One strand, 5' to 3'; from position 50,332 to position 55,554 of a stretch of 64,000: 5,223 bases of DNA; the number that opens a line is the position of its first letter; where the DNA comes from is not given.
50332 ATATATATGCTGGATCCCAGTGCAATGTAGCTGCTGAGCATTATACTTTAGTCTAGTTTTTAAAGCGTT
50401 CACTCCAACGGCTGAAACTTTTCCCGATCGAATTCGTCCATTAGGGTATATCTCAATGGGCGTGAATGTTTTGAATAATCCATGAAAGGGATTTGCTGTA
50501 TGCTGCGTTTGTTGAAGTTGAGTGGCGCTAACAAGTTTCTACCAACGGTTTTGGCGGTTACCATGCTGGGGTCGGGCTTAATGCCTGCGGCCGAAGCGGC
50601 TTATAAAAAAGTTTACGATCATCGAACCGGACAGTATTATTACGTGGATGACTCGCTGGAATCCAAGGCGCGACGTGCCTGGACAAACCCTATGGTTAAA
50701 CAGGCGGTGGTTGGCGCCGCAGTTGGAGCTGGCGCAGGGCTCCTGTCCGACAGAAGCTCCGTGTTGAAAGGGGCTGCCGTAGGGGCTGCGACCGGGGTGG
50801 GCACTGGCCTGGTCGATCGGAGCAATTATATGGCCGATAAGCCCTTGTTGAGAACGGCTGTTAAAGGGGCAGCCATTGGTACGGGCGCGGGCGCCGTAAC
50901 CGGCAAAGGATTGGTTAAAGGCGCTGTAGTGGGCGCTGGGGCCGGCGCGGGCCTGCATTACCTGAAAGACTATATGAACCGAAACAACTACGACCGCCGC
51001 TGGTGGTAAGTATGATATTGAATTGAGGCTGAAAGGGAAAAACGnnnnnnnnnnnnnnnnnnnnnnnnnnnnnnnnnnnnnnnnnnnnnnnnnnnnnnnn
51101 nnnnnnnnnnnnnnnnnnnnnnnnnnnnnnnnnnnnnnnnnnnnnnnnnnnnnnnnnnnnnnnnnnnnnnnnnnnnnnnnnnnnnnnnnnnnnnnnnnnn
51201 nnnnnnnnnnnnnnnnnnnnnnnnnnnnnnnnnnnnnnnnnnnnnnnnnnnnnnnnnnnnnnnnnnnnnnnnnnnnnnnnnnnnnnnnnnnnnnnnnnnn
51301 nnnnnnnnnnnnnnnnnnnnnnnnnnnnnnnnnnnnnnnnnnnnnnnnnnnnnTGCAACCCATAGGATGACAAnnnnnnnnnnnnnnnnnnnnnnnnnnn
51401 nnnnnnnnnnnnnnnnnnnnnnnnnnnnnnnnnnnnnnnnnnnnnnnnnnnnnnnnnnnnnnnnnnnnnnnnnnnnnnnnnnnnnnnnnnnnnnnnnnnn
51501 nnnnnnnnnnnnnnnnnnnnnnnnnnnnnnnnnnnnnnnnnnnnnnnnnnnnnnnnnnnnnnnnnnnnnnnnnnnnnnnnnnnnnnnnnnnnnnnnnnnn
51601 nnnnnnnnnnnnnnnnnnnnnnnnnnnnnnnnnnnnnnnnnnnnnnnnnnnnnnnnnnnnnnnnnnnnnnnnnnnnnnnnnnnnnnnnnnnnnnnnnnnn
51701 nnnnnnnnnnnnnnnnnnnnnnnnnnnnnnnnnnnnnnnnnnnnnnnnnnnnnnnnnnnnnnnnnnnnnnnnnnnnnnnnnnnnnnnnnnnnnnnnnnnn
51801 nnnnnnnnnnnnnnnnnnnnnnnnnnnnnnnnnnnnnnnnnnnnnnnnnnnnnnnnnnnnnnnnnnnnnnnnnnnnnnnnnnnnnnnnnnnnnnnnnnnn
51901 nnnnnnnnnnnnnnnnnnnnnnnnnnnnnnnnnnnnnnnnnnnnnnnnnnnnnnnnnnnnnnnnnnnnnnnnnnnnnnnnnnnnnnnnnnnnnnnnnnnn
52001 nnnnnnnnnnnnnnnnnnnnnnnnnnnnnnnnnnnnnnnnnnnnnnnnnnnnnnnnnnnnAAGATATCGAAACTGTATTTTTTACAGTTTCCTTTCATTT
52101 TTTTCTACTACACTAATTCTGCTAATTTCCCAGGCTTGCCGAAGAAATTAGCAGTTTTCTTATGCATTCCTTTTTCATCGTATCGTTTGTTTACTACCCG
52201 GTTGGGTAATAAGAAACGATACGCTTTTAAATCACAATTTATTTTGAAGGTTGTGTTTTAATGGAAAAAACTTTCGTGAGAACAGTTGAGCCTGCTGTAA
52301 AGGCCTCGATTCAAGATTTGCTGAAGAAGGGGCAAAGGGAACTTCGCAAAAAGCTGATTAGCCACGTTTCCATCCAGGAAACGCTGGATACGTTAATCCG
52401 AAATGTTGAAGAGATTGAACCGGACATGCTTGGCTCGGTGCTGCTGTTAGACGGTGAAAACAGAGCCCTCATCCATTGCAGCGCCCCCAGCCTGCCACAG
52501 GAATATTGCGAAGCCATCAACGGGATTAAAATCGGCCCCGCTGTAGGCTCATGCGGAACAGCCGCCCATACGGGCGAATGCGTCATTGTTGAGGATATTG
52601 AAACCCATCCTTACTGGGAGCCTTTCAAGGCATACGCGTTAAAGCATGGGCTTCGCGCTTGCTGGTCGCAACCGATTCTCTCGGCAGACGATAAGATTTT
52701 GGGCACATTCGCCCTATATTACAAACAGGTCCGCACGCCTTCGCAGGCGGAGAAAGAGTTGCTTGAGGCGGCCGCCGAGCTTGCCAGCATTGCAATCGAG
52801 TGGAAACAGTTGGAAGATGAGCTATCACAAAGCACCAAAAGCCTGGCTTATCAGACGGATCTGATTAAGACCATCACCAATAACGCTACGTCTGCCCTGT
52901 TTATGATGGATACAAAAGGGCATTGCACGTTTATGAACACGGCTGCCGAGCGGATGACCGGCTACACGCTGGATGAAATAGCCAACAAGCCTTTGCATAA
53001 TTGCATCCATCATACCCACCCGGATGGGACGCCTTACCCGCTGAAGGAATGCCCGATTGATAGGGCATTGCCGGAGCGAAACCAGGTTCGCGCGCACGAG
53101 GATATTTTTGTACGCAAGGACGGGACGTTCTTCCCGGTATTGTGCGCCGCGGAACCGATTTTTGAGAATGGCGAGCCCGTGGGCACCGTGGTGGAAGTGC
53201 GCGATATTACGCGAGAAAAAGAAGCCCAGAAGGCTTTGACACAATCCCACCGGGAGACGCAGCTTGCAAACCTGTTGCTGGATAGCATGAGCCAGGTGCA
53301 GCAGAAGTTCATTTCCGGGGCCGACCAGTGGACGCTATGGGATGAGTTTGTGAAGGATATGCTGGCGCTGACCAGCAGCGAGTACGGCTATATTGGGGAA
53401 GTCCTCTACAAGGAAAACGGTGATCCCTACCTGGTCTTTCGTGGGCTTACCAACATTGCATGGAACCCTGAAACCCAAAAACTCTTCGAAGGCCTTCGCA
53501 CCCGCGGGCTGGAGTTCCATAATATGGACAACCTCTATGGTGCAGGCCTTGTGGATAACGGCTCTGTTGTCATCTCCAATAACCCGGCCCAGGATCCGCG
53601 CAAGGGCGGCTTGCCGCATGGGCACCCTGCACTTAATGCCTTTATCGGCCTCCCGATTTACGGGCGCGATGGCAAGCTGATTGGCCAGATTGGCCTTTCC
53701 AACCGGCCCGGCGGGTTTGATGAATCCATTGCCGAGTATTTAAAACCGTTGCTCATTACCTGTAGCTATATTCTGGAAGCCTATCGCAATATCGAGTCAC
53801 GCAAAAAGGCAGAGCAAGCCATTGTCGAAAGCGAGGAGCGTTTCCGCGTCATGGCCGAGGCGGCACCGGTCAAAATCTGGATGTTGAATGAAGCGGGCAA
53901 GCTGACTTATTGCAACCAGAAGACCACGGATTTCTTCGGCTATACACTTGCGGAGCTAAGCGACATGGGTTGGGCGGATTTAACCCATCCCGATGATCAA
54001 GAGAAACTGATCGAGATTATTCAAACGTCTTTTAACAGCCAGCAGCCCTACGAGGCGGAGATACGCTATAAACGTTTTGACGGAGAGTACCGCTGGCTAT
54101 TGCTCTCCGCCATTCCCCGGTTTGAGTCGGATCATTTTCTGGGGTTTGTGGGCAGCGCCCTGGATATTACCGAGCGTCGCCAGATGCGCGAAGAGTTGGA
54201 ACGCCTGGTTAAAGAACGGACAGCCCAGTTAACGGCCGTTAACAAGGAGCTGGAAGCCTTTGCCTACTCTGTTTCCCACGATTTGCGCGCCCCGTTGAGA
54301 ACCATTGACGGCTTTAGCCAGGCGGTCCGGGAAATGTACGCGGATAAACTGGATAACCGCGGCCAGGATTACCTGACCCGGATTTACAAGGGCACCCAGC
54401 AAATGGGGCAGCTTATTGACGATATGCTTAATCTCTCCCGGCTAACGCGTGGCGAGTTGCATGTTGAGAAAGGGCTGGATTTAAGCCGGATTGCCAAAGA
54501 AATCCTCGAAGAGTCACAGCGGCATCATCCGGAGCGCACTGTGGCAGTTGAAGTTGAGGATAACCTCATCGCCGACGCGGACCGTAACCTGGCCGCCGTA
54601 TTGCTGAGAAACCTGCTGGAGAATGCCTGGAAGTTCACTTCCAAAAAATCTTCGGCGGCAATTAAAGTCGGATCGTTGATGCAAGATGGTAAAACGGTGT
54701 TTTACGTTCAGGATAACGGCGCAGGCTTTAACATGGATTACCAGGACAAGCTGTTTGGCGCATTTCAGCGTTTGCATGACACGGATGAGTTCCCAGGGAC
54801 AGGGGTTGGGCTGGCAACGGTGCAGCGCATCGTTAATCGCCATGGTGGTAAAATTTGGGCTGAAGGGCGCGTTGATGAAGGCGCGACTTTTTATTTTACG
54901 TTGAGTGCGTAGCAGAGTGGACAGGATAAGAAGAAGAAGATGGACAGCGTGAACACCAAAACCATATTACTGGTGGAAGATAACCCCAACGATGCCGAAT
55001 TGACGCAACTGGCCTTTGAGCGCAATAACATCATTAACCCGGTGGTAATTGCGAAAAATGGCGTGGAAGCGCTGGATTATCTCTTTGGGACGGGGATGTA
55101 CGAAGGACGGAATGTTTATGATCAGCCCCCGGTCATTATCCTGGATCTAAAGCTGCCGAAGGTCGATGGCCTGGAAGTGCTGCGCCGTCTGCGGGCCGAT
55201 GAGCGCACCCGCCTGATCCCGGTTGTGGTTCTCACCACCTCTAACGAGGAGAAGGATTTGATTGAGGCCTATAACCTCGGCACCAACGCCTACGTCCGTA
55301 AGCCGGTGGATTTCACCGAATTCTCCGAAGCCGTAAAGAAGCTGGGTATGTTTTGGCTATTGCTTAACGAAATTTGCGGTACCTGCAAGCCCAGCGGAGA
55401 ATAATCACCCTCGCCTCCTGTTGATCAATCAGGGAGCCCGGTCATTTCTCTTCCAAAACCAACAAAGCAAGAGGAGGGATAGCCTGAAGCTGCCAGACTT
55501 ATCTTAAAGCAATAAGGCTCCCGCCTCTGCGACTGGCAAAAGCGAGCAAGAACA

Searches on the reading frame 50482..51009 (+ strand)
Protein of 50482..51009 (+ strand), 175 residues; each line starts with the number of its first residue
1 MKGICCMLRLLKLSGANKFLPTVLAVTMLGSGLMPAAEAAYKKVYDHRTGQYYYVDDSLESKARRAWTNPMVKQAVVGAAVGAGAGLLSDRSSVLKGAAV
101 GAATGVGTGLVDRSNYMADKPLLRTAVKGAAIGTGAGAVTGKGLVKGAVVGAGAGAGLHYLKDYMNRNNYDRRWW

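Call 19: search_protein_families(library=pfam, proteins=[window:50482-51009:+])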
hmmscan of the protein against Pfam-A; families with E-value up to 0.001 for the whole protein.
window:50482-51009:+ (175 aa): 2 families
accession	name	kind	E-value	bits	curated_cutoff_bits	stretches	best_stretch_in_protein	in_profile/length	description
PF13441.11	Gly-zipper_YMGG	-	2.6e-08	33.9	28.9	1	71-110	3-40/45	YMGG-like Gly-zipper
PF13436.11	Gly-zipper_OmpA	-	5.1e-06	26.6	27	1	72-111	1-42/44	Glycine-zipper domain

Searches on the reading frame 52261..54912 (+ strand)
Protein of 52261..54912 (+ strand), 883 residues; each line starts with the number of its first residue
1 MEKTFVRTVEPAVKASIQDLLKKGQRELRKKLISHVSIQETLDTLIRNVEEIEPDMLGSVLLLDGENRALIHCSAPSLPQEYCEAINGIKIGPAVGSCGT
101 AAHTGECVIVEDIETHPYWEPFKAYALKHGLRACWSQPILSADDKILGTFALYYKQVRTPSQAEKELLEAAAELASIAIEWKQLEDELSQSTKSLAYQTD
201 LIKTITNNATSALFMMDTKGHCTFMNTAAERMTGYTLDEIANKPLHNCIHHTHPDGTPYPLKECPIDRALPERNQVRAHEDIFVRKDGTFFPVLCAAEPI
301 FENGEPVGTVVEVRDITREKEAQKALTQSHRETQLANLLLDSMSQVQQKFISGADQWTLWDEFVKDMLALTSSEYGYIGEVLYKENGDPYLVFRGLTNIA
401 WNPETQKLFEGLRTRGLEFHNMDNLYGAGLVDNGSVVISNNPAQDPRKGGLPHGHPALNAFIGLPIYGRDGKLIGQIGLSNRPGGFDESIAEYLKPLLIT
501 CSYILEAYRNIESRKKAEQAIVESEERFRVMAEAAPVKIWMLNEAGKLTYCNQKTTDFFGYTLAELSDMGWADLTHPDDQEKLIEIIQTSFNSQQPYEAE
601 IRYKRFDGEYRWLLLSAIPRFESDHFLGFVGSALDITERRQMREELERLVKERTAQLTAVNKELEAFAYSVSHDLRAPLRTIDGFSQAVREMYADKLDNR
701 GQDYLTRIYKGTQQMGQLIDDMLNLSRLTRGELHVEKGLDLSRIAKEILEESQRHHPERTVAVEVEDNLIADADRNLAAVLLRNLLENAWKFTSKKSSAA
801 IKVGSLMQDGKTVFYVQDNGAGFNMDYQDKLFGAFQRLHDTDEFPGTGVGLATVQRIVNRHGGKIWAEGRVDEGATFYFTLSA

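Call 19: search_protein_families(library=pfam, proteins=[window:52261-54912:+])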
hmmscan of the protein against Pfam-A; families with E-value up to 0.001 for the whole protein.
window:52261-54912:+ (883 aa): 9 families
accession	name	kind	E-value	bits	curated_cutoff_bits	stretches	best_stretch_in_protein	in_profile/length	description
PF13185.12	GAF_2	-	1e-38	133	28.6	2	36-180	2-136/136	GAF domain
PF00989.32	PAS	-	9.2e-30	103.4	22.6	2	203-316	4-113/113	PAS fold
PF13426.13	PAS_9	-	6.9e-29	100.6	27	2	212-317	3-102/103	PAS domain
PF08447.18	PAS_3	-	3.7e-25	88.4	25.6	2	549-625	2-80/89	PAS fold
PF02518.31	HATPase_c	-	2.8e-22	79.7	26.4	1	776-881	4-107/111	Histidine kinase-, DNA gyrase B-, and HSP90-like ATPase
PF01590.32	GAF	-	1.3e-20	74.7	22.4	1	39-179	3-133/133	GAF domain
PF08448.16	PAS_4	-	1.7e-20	73.7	23.1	2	534-641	3-110/110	PAS fold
PF13188.13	PAS_8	-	8.8e-14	51.3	21.8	2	526-578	1-52/65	PAS domain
PF00512.31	HisKA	-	9.3e-14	51.7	26.9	1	665-730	3-65/66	His Kinase A (phospho-acceptor) domain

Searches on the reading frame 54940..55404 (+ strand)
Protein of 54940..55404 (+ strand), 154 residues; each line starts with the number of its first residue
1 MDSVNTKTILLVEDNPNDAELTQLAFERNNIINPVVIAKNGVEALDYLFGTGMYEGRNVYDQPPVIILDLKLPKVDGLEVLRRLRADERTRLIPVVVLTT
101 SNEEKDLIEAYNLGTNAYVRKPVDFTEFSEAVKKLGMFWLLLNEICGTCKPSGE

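Call 20: search_protein_families(library=pfam, proteins=[window:54940-55404:+])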
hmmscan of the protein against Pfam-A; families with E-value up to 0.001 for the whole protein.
window:54940-55404:+ (154 aa): 1 family
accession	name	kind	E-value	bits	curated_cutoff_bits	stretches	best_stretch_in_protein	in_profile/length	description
PF00072.30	Response_reg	-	2e-19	70.2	30.2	1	9-132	1-110/111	Response regulator receiver domain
